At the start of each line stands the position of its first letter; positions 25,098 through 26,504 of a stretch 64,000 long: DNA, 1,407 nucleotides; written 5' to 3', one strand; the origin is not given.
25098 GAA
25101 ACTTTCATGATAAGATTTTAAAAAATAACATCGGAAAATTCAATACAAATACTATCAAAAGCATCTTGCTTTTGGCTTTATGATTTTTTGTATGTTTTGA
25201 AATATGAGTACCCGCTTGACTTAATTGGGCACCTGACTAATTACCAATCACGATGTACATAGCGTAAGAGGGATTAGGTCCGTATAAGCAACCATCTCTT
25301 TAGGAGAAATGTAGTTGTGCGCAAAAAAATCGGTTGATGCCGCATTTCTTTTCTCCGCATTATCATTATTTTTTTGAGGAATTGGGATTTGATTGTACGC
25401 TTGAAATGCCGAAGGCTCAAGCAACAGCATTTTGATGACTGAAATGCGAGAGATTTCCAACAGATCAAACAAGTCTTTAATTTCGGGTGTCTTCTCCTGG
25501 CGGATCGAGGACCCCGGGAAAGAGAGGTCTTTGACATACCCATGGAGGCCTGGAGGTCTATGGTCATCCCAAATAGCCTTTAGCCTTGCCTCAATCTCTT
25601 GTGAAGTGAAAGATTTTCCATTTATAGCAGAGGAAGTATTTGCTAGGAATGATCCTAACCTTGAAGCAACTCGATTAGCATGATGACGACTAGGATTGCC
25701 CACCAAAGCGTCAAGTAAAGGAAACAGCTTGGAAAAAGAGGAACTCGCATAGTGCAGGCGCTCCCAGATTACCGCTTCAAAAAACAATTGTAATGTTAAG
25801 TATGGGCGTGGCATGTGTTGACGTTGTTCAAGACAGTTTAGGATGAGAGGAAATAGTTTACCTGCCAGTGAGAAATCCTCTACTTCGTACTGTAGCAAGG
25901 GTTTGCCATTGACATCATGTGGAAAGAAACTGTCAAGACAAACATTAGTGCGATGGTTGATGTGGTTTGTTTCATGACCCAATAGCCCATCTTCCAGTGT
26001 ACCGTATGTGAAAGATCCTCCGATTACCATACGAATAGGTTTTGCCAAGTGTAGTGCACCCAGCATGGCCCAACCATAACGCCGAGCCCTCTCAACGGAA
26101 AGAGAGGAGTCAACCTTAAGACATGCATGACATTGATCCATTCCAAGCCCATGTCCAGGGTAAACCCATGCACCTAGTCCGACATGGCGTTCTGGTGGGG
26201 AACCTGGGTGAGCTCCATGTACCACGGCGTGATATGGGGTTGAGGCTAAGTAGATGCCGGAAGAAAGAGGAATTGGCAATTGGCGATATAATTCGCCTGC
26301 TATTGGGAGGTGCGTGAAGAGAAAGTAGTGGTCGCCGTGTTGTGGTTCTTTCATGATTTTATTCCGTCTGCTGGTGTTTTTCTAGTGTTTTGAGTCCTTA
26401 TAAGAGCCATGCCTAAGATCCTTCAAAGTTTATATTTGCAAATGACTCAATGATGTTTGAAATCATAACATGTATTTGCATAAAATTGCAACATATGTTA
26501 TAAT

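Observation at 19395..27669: Conflict-system stretch (TA, HEPN, HNH-like and orphan genes) inside the tRNA island array: best place for an undescribed system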

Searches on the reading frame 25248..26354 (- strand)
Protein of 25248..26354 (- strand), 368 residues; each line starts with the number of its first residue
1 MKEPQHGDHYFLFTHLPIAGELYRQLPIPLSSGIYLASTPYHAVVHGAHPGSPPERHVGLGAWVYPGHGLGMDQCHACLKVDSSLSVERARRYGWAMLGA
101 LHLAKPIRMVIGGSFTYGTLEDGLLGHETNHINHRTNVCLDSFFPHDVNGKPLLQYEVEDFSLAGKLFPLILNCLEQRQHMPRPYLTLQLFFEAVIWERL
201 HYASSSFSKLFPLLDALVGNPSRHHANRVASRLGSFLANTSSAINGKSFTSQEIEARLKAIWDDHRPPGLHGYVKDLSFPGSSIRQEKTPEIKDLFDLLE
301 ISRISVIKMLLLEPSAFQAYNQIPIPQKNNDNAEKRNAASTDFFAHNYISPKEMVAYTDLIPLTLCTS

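Call 4: search_protein_families(library=pfam, max_evalue=0.01, proteins=[window:25248-26354:-])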
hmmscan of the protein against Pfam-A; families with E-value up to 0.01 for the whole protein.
window:25248-26354:- (368 aa): 0 families

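Call 5: search_protein_families(library=padloc, max_evalue=0.01, proteins=[window:25248-26354:-])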
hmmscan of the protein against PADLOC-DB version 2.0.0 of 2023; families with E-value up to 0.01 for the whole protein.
window:25248-26354:- (368 aa): 0 families

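Call 6: search_protein_families(library=ncbifam, max_evalue=0.01, proteins=[window:25248-26354:-])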
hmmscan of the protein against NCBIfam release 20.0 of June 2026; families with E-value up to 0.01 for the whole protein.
window:25248-26354:- (368 aa): 0 families

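Call 10: search_protein_families(library=phrogs, max_evalue=0.01, proteins=[window:25248-26354:-])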
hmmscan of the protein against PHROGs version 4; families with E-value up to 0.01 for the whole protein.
window:25248-26354:- (368 aa): 0 families

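Call 16: search_solved_structures(query=window:25248-26354:-, max_evalue=5)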
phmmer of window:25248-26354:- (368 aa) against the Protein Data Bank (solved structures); distinct sequences matched with E-value up to 5: 0.

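Call 20: find_encoding_contigs(protein=window:25248-26354:-, flank=10000, max_places=6)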
Protein window:25248-26354:- (368 aa): no gene with exactly this product is on record in the collection.

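Call 24: find_homologous_proteins(query=window:25248-26354:-, max_evalue=0.001)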
Query window:25248-26354:- (368 aa): 24 proteins with E <= 0.001 among 2321 candidates.
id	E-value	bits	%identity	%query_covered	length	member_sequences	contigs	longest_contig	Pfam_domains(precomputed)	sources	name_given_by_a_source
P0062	1.9e-219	746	88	100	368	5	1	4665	-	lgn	-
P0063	1.6e-217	740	87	100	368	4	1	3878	-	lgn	-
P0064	3.1e-203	693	84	98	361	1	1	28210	-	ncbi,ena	ncbi:MAG: hypothetical protein WCF65_00970 [Parachlamydiaceae bacterium]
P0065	1.7e-187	641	77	99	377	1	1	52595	-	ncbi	-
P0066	4.5e-175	600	71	100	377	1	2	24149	-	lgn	-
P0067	4.9e-165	567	85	80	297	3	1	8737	-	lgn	-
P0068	7.5e-164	564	67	99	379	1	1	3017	-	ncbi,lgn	-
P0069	5.4e-162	557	66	99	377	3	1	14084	-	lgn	-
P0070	2.5e-159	549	66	99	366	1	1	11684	-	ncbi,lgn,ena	-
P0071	4.5e-152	525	65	98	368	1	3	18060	-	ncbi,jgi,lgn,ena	jgi:hypothetical protein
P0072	1.9e-115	404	52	98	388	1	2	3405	-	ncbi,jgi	jgi:hypothetical protein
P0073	9.7e-112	392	51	98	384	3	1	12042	-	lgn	-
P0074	7.1e-110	386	51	97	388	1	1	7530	-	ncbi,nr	ncbi:MAG: hypothetical protein JSR57_07545 [Verrucomicrobia bacterium]|nr:hypothetical protein [Verr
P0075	6.6e-109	383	49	98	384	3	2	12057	-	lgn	-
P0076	2.8e-103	364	50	90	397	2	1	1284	-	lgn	-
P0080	3.0e-91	325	43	96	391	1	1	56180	-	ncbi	-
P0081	1.9e-88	315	44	96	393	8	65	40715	-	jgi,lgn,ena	jgi:hypothetical protein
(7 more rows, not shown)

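Call 25: find_encoding_contigs(protein=P0064, flank=7000, max_places=4)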
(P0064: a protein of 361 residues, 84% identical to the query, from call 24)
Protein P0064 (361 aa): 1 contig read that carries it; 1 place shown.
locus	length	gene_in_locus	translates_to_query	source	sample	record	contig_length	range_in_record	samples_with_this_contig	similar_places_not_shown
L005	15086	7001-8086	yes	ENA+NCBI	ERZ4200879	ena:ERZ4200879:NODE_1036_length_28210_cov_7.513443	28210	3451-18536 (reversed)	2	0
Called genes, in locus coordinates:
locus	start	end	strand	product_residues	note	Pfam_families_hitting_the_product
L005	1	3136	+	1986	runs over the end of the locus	PF20148:DUF6531, PF25023:TEN_YD-shell, PF05593:RHS_repeat, PF25023:TEN_YD-shell (weak)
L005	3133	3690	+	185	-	-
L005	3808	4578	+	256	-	-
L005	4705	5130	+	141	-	-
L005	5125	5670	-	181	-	PF12850:Metallophos_2 (weak)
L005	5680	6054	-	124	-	-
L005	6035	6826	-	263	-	PF01381:HTH_3, PF12844:HTH_19, PF13443:HTH_26 (weak), PF13560:HTH_31, PF13274:SocA_Panacea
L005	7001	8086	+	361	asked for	-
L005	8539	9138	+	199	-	PF10544:T5orf172, PF13455:MUG113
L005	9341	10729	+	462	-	PF20042:DUF6444, PF13005:zf-IS66, PF03050:DDE_Tnp_IS66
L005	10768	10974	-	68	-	-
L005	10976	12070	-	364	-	PF13102:Phage_int_SAM_5 (faint), PF24624:Int_N (weak), PF00589:Phage_integrase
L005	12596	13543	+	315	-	PF13749:HATPase_c_4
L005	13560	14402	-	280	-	-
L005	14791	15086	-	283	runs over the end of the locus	PF08843:AbiEii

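Call 26: find_encoding_contigs(protein=P0081, flank=7000, max_places=6)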
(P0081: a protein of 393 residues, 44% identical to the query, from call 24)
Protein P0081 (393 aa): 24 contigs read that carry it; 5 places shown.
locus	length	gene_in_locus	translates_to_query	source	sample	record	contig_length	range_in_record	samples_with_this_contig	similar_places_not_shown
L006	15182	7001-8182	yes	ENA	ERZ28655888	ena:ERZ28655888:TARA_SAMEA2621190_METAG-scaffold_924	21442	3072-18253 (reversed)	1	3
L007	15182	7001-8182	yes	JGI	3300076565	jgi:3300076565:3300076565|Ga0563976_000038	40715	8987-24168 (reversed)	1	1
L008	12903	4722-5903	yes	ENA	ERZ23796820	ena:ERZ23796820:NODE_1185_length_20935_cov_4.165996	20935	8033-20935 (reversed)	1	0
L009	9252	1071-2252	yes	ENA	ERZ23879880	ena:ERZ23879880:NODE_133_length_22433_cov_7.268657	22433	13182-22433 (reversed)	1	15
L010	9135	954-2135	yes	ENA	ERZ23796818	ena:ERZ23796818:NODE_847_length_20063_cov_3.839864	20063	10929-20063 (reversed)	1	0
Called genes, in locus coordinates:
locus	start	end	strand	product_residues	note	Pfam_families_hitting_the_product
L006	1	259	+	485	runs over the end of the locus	PF03796:DnaB_C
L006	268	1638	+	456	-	-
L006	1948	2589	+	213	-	-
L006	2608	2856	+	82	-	-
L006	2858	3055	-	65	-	-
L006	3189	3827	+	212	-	-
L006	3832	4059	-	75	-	PF12844:HTH_19, PF13560:HTH_31, PF13443:HTH_26 (weak), PF01381:HTH_3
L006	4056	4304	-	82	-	PF13560:HTH_31, PF13443:HTH_26 (weak), PF01381:HTH_3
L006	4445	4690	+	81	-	-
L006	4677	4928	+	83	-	-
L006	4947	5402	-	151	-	-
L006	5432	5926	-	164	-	-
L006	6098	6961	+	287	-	PF03796:DnaB_C, PF13481:AAA_25 (weak), PF00004:AAA (faint)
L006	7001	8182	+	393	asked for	-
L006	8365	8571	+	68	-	-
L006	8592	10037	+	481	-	PF02321:OEP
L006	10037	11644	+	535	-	PF07732:Cu-oxidase_3, PF07731:Cu-oxidase_2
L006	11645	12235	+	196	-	PF09990:DUF2231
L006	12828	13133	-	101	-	PF02583:Trns_repr_metal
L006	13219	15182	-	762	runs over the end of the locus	PF19335:HMBD, PF00122:E1-E2_ATPase, PF00702:Hydrolase, PF08282:Hydrolase_3 (faint)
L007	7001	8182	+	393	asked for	-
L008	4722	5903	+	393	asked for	-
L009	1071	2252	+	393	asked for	-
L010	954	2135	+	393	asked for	-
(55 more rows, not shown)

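Call 27: find_encoding_contigs(protein=P0080, flank=7000, max_places=4)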
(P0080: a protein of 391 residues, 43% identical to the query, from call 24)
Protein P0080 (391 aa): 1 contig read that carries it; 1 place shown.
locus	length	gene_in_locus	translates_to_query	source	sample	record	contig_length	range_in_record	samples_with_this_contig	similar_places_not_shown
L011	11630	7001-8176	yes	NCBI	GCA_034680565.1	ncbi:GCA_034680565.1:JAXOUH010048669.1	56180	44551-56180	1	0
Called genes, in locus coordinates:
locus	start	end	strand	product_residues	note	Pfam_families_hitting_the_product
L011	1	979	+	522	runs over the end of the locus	PF00133:tRNA-synt_1, PF09334:tRNA-synt_1g, PF19303:Anticodon_3 (weak)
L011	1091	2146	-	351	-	-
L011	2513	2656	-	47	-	-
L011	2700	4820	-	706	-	PF23139:OB_YrrC, PF14520:HHH_5, PF14490:HHH_RecD2, PF13245:AAA_19, PF13604:AAA_30, PF01443:Viral_helicase1 (weak), PF18335:SH3_13, PF13538:UvrD_C_2, +3 more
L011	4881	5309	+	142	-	PF09990:DUF2231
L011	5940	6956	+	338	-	-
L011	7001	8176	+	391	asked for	-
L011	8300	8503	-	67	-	-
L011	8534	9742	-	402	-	-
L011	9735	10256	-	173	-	PF19502:DUF6036 (weak)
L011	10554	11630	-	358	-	?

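Call 35: predict_structure(alignment_id=A1)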
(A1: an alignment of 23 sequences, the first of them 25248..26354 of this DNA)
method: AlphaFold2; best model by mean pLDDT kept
length: 368 residues; sequences in the alignment: 23
mean_pLDDT: 86.6   pTM: 0.88
mean pLDDT of the five models: 86.6, 86.6, 86.0, 85.1, 84.9
residues with pLDDT >= 90: 221; 70-90: 106; 50-70: 23; < 50: 18
segments of 3 or more residues with pLDDT < 50: 269-283, 366-368
pLDDT, mean of each block of 10 residues (from residue 1): 84 91 92 93 90 91 83 81 91 93 92 92 87 78 86 93 97 94 94 74 70 93 89 96 94 96 72 42 61 90 97 96 85 89 93 93 67
secondary structure, 60 per line:
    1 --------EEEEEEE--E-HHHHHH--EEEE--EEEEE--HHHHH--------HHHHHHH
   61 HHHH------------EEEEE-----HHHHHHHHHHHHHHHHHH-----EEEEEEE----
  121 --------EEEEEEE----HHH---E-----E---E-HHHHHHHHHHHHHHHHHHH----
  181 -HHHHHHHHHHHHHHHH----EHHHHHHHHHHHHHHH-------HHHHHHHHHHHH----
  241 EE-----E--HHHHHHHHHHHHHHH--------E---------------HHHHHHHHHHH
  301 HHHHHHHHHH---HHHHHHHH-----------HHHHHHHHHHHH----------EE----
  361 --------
elements in order: E9-15 H20-25 E28-31 E34-38 H41-45 H54-64 E77-81 H87-104 E110-116 E129-135 H158-176 H182-197 H203-217 H225-236 H251-265 H290-310 H314-321 H333-344

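Call 38: fold_search(model_id=the predicted structure, library=pdb)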
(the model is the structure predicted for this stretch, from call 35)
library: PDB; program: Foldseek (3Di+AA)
matches with E <= 10: 135; with E <= 0.001: 0
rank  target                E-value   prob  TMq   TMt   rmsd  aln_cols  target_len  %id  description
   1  2y5n_B                9.5e-01  0.08  0.13  0.12  18.4       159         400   14  Structure of the mixed-function P450 MycG in complex with mycinamicin V in P21 space group (released 2012-02-01)
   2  9a5q_B                1.0e+00  0.03  0.12  0.12  22.1       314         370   10  Integrative model of TKRA-RECF by crosslinking MS and deep learning (released 2024-09-18)
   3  2x5w                  1.2e+00  0.06  0.13  0.12  18.5       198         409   11  X-ray structure of Mycobacterium tuberculosis cytochrome P450 CYP125 in complex with substrate cholest-4-en-3-one (released 2010-06-16)
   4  3aba                  1.3e+00  0.06  0.13  0.12  18.1       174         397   12  Crystal structure of CYP105P1 in complex with filipin I (released 2010-04-07)
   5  9kpu_A                1.4e+00  0.06  0.14  0.13  18.0       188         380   13  Crystal structure of FrazP2 in complex with forazoline C (released 2025-05-21)
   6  9ute                  1.6e+00  0.04  0.12  0.10  18.3       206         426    9  influx carrier apo form (released 2025-12-24)
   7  5h5v_F                1.6e+00  0.01  0.09  0.09  22.7       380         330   10  Crystal structure of the flagellar cap protein FliD D1-D2-D3 domains from Escherichia coli (released 2017-02-22)
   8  8val_E                1.9e+00  0.05  0.10  0.11  14.2       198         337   12  Structure of the E. coli clamp loader bound to the beta clamp in a Open-DNAp/t conformation (released 2024-03-27)
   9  4yt3_B                2.3e+00  0.05  0.14  0.14  19.0       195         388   12  CYP106A2 (released 2016-02-24)
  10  4pjk                  2.7e+00  0.02  0.08  0.05  20.6       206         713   10  Dicty myosin II R238E.E459R mutant (with ADP.Pi) in the Pi release state (released 2015-04-29)
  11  8vxg                  2.8e+00  0.03  0.13  0.13  19.9       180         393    9  The crystal structure of CYP125MRCA, an ancestrally reconstructed CYP125 enzyme (released 2025-11-12)
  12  8fya_C                3.0e+00  0.04  0.13  0.14  18.0       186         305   10  Cryo-EM structure of Cas1:Cas2-DEDDh:PAM-containing prespacer complex (released 2023-05-03)
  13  6g5q_B                3.0e+00  0.01  0.10  0.09  19.2       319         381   10  The structure of a carbohydrate active P450 (released 2018-11-21)
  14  9v1k_sg               3.1e+00  0.03  0.10  0.17  16.9       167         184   11  Cryo- EM structure of small subunit (head) of 75S ribosome with P- tRNA from Entamoeba histolytica (released 2025-10-08)
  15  9biw_B                3.1e+00  0.03  0.10  0.08  15.6       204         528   11  Crystal structure of Chelona Toxin, a diphtheria toxin homolog, from Austwickia chelonae (released 2024-08-07)
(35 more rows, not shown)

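Call 40: search_protein_families(library=pfam, alignment_id=A1, max_evalue=5)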
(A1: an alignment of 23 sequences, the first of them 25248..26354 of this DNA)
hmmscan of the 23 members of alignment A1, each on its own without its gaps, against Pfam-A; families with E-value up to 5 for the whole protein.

A. member 1, window:25248-26354:- (368 aa): 0 families

B. families by the number of members that match (of 23 scanned): 2 families
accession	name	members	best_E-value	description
PF09339.16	HTH_IclR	1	0.12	IclR helix-turn-helix domain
PF20841.2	NtrZ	1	0.13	NtrZ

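Call 41: search_solved_structures(query=A1, max_evalue=10)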
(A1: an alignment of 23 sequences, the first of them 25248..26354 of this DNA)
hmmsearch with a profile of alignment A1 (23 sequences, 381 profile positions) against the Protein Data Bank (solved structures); distinct sequences matched with E-value up to 10: 2.
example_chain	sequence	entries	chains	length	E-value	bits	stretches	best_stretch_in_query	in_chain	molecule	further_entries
1x66_A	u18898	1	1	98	0.4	12.6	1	136-169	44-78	Friend leukemia integration 1 transcription factor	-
2ytu_A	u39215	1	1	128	0.58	12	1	136-169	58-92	Friend leukemia integration 1 transcription factor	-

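Call 48: search_protein_representatives(alignment_id=A1)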
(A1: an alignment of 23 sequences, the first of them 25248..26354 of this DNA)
Query: 23 sequences, 381 profile positions. Proteins with E-value up to 0.001 (for the whole library): 80; up to 1e-10: 39; up to 1e-30: 20. The best 80 are listed.
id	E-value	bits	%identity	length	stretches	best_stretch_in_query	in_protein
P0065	8.3e-180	613.9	-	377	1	1-378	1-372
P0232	1.6e-135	468.1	-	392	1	2-374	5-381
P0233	9.6e-119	412.9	-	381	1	5-369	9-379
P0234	1.4e-113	395.9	-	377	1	2-366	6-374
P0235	1.2e-112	392.9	-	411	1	2-368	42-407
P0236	2.2e-107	375.5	-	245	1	97-321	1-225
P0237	2.0e-105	369.1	-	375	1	4-366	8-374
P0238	5.3e-94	331.5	-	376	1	2-369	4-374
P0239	5.3e-92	324.9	-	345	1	5-350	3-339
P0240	7.0e-91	321.2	-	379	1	3-369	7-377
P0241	7.1e-85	301.4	-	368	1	8-369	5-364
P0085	5.0e-82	292.0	-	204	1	3-191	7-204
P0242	2.2e-74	266.9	-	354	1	3-361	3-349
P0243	1.0e-73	264.7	-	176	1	152-329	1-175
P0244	8.6e-65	235.3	-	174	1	4-146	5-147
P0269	1.2e-10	57.2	-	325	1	3-119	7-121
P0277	1.5e-08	50.2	-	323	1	4-122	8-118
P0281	8.7e-08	47.7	-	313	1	2-241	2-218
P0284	6.1e-07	44.9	-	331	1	6-329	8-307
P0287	1.8e-06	43.3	-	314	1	6-120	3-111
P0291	5.5e-06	41.8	-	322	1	5-270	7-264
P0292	7.7e-06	41.3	-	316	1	5-134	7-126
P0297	5.0e-05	38.6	-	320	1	6-321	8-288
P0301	1.0e-04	37.6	-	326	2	8-122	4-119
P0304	2.0e-04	36.7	-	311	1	4-118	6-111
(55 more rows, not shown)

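Call 51: search_protein_families(library=pfam, alignment_id=A4, max_evalue=0.1)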
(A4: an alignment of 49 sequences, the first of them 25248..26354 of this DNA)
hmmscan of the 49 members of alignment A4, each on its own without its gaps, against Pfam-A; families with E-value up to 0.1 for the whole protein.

A. member 1, window:25248-26354:- (368 aa): 0 families

B. families by the number of members that match (of 49 scanned): 13 families
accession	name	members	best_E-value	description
PF17419.7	MauJ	3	0.042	Methylamine utilization protein MauJ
PF18739.6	HEPN_Apea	2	0.0011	Apea-like HEPN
PF07000.17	DUF1308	1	0.0016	Protein of unknown function (DUF1308)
PF10593.14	Z1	1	0.012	Z1 domain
PF00439.30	Bromodomain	1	0.022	Bromodomain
PF01603.26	B56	1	0.026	Protein phosphatase 2A regulatory B subunit (B56 family)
PF19864.5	Radical_SAM_N2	1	0.042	Radical SAM proteins, N-terminal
PF11474.14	TEN_TERT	1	0.065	Telomerase reverse transcriptase, TEN domain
PF02308.21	MgtC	1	0.07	MgtC family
PF05305.19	DUF732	1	0.079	Protein of unknown function (DUF732)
PF16872.10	putAbiC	1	0.08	Putative phage abortive infection protein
PF04030.19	ALO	1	0.084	D-arabinono-1,4-lactone oxidase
PF20758.2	2B_soluble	1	0.099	2B protein soluble domain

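Call 52: search_solved_structures(query=A4, max_evalue=10, show_alignments=2)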
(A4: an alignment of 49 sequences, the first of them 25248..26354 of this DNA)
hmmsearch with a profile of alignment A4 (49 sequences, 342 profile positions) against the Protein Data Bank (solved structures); distinct sequences matched with E-value up to 10: 2.
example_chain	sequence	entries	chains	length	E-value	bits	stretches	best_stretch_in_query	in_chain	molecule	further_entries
7rdr_A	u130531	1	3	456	0.0013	21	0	203-243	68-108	Circular tendon repeat protein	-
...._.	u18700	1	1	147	0.88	11.8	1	257-321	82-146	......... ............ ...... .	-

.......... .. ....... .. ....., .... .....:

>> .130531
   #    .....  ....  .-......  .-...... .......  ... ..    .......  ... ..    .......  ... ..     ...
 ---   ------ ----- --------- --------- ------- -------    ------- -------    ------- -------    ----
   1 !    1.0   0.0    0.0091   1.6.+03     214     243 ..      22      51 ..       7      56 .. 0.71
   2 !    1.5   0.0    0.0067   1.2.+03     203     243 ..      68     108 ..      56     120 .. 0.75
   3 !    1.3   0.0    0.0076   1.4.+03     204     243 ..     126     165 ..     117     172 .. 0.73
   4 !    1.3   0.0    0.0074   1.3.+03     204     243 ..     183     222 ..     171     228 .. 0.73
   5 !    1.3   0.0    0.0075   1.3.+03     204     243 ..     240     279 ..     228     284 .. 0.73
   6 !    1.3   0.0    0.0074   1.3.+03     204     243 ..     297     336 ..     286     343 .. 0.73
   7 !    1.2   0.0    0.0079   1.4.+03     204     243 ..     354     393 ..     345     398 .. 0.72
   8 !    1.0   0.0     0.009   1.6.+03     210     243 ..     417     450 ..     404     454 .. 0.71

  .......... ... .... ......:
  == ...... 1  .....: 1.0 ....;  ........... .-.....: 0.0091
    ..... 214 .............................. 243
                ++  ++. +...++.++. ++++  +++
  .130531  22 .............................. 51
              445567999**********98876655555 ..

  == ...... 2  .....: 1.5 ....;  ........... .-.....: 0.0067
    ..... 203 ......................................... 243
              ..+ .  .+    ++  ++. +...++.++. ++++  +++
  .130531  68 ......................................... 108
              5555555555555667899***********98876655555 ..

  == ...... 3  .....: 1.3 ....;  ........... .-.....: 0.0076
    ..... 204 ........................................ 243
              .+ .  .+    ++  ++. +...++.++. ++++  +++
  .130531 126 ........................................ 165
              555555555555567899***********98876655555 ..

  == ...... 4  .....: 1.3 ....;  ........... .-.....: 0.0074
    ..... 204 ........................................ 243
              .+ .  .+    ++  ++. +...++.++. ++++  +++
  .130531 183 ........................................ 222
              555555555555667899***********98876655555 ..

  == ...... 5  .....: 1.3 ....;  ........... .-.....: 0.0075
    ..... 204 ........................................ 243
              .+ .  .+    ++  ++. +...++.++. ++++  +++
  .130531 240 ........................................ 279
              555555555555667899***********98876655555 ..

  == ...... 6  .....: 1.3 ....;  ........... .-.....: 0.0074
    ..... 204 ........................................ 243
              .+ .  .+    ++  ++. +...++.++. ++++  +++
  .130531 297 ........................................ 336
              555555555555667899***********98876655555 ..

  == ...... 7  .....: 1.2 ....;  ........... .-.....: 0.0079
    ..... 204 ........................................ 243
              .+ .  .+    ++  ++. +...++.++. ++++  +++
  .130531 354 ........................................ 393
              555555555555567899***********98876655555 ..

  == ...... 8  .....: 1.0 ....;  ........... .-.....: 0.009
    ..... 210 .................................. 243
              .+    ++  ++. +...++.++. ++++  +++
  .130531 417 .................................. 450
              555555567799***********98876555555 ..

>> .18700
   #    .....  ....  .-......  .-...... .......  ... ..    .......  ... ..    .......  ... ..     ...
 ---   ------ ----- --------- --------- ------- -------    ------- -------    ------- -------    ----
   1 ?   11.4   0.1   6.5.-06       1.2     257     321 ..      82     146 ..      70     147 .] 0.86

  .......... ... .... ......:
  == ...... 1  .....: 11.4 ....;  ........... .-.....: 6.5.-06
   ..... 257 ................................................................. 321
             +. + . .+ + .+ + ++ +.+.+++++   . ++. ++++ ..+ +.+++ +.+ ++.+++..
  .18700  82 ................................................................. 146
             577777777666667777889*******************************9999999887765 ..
